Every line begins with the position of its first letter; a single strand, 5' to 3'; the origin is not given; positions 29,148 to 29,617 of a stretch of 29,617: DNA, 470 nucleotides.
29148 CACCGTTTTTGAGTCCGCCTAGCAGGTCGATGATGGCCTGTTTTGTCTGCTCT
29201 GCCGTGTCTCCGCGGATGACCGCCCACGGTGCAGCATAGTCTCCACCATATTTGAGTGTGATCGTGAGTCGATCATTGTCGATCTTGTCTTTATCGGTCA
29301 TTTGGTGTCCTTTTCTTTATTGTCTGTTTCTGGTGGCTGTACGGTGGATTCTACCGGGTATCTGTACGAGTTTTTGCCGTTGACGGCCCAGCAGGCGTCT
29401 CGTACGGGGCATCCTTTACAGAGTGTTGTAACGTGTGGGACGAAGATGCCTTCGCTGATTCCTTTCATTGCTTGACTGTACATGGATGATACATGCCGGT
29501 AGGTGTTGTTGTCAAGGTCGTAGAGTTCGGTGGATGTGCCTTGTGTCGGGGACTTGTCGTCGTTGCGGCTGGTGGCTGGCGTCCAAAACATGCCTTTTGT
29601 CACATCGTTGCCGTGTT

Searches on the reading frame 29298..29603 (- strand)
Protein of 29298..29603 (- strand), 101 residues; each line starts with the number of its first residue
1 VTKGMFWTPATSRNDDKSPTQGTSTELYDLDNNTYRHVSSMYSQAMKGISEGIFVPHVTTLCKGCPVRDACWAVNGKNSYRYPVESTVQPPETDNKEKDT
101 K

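Call 74: search_protein_families(library=pfam, proteins=[window:29298-29603:-], max_evalue=0.05)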
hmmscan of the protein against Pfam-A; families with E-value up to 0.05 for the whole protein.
window:29298-29603:- (101 aa): 0 families

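Call 75: search_protein_families(library=phrogs, proteins=[window:29298-29603:-], max_evalue=0.001)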
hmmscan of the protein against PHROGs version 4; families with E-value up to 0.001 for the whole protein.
window:29298-29603:- (101 aa): 1 family
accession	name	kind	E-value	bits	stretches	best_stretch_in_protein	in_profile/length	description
phrog_1870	-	DNA, RNA and nucleotide metabolism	4.6e-52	178.2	1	2-99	216-313/313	exonuclease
